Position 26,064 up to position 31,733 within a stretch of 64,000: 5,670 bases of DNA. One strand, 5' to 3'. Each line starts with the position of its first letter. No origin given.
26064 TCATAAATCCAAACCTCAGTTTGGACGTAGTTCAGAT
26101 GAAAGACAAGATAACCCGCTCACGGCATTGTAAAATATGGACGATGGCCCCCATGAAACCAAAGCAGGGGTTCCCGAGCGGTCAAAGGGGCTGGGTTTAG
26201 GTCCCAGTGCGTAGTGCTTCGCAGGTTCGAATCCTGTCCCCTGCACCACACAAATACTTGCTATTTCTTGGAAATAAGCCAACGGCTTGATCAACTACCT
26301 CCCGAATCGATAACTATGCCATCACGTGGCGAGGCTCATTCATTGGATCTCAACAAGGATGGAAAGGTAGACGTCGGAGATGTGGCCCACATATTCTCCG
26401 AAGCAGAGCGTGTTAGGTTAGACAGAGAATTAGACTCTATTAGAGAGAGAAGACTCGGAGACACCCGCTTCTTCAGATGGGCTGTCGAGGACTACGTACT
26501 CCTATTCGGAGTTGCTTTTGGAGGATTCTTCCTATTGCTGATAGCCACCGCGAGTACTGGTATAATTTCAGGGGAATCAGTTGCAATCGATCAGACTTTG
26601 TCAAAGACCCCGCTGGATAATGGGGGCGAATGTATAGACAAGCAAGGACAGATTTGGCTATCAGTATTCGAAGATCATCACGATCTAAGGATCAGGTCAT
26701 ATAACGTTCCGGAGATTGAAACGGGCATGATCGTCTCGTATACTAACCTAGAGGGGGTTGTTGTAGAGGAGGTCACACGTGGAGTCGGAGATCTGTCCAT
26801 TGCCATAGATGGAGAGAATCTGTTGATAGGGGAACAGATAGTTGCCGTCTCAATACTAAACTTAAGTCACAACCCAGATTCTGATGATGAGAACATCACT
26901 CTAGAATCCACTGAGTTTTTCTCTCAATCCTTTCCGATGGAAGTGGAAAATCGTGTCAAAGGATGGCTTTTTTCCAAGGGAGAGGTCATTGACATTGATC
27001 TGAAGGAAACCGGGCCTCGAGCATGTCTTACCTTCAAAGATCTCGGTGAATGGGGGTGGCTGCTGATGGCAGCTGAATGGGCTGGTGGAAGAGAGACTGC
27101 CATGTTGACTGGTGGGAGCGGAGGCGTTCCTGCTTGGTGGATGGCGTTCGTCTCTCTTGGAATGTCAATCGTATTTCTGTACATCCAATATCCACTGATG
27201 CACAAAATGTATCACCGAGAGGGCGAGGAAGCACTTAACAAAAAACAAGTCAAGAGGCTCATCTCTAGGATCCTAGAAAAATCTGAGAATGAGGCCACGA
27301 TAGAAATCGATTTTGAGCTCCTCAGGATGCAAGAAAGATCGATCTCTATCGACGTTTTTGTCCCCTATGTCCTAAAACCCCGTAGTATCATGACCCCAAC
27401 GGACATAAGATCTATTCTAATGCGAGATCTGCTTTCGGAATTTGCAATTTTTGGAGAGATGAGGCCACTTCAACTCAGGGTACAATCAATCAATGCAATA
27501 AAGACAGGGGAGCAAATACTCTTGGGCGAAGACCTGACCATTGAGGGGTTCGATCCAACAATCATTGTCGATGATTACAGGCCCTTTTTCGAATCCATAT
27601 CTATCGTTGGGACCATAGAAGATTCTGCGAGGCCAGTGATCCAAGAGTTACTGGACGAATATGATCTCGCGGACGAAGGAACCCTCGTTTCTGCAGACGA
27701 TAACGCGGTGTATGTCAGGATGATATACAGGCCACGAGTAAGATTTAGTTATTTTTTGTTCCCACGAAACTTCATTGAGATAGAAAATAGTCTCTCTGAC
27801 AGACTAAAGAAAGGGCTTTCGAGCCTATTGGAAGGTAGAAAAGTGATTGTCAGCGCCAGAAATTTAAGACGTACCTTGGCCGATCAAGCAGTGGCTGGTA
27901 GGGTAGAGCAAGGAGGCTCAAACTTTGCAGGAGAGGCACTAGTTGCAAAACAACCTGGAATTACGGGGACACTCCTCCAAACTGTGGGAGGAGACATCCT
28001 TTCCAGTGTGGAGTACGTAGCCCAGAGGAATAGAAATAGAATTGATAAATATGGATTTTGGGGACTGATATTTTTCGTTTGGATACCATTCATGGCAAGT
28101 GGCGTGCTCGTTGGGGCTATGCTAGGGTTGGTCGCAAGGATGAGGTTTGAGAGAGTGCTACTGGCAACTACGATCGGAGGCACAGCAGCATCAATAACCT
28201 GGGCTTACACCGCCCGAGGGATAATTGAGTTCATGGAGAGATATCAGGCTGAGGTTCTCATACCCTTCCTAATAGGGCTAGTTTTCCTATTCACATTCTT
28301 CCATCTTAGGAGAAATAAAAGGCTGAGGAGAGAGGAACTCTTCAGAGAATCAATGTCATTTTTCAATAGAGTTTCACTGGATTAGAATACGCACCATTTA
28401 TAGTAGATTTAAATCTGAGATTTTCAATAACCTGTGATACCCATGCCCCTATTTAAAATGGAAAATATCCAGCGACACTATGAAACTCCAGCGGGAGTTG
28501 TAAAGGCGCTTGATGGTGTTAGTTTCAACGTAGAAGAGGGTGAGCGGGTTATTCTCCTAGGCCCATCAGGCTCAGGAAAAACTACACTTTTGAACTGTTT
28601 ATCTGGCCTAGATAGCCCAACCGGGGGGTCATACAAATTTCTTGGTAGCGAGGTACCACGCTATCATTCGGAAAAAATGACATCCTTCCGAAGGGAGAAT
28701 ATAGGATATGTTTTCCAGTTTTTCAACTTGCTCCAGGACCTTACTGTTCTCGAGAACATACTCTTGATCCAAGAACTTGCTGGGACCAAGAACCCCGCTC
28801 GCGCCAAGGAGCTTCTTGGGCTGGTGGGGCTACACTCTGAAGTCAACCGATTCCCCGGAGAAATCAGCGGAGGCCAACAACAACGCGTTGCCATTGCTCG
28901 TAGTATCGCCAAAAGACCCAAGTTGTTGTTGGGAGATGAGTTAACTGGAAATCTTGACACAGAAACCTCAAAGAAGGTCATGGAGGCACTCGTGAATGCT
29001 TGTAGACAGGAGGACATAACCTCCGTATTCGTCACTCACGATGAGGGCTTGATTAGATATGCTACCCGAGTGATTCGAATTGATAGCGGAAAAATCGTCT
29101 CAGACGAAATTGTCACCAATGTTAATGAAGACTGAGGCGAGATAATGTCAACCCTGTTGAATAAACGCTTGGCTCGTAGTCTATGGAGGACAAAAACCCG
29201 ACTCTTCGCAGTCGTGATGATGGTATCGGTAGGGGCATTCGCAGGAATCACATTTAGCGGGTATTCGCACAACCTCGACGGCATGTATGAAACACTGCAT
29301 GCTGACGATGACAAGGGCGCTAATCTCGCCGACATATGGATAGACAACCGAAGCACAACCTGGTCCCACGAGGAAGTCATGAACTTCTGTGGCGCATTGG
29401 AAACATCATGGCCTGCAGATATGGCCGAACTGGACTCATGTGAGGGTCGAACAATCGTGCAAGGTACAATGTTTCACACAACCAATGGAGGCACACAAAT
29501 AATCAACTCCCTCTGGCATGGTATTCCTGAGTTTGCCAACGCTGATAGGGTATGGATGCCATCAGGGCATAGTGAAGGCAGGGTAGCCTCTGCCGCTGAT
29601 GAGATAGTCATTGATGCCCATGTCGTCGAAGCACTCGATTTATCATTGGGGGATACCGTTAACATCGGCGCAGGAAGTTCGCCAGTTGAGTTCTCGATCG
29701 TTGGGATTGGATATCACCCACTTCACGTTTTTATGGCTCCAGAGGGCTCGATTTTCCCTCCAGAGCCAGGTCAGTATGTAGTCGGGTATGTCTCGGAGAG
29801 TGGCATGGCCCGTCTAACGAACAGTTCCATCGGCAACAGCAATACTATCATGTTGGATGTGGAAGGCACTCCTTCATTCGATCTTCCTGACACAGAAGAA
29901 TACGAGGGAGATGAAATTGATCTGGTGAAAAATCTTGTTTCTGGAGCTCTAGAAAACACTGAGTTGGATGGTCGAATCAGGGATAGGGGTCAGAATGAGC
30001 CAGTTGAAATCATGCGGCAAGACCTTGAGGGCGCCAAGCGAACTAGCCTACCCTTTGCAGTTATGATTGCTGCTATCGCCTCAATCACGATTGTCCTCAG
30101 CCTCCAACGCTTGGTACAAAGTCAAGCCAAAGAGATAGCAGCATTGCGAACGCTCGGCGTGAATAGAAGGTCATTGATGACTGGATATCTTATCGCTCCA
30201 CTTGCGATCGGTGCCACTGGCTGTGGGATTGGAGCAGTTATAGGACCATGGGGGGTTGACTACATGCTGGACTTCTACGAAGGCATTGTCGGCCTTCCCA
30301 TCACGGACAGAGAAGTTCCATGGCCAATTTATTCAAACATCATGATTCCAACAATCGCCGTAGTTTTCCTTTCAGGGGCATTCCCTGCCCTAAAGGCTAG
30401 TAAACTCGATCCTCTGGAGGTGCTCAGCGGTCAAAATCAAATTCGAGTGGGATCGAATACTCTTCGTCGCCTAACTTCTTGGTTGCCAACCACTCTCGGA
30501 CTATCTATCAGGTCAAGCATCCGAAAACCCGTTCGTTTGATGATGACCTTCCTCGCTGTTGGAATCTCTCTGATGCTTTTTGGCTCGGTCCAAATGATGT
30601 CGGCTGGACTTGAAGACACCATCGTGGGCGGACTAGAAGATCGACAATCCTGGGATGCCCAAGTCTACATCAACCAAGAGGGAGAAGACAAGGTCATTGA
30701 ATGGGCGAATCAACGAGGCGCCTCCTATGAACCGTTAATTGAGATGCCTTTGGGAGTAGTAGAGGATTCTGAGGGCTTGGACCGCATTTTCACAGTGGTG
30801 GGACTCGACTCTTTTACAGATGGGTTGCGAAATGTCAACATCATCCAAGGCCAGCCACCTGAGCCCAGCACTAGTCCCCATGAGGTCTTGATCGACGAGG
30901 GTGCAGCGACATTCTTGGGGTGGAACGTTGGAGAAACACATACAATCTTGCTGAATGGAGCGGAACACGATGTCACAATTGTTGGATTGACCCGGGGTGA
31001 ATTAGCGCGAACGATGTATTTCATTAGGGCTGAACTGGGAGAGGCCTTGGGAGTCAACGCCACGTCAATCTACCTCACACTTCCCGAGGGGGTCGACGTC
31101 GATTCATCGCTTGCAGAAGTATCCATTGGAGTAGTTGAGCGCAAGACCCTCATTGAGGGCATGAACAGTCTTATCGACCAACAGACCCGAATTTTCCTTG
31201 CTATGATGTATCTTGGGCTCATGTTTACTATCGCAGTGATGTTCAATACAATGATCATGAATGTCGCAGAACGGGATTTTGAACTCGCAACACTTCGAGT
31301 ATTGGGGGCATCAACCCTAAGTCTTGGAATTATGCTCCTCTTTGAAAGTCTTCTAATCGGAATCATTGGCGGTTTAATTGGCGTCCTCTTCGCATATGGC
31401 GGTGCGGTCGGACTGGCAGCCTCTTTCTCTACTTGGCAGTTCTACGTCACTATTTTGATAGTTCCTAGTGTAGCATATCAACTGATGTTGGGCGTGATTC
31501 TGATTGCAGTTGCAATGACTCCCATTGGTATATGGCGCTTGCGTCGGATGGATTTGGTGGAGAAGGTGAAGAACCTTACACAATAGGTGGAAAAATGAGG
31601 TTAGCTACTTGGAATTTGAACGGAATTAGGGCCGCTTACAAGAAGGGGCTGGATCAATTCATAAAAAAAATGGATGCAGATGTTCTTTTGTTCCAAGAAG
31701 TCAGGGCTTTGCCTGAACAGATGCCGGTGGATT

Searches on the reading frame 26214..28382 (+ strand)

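Call 55: search_protein_families(library=pfam, proteins=[window:26214-28382:+], max_evalue=0.00001)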
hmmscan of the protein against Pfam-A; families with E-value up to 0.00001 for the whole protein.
window:26214-28382:+ (723 aa): 1 family
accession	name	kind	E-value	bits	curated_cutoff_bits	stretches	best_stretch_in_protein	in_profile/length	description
PF06695.16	Sm_multidrug_ex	-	8e-13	49.5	30.7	1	594-660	53-119/121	Putative small multi-drug export protein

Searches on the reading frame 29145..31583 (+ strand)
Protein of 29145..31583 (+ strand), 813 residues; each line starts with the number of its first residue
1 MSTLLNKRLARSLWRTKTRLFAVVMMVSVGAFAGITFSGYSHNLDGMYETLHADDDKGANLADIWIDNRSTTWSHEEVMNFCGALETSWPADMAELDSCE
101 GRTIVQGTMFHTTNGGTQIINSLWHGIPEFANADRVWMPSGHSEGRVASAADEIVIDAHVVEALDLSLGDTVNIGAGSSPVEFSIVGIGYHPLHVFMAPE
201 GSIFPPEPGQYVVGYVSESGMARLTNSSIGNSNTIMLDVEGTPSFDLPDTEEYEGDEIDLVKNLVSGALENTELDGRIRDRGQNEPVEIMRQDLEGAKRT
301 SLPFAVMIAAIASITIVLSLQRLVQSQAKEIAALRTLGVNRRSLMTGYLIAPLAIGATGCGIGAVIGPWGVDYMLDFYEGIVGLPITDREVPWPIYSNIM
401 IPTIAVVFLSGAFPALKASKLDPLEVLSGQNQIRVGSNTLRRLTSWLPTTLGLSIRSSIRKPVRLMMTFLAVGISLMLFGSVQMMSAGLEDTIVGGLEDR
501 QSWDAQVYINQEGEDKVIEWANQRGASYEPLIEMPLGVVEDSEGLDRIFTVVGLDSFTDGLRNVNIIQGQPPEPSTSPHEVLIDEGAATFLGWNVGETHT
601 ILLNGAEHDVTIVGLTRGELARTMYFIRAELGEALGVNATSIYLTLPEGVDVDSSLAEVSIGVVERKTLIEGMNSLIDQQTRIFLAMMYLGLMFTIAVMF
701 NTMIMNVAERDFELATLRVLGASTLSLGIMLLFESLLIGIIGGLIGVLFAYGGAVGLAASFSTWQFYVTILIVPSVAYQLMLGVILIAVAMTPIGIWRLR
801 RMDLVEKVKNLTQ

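Call 55: search_protein_families(library=pfam, proteins=[window:29145-31583:+], max_evalue=0.00001)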
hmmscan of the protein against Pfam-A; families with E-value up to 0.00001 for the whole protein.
window:29145-31583:+ (813 aa): 2 families
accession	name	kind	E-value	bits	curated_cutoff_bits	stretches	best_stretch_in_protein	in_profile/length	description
PF02687.27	FtsX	-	3.2e-25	88.9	25.5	2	304-423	3-120/120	FtsX-like permease C-terminal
PF12704.14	MacB_PCD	-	1.8e-11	45.2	27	1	466-658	2-203/207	MacB-like periplasmic core domain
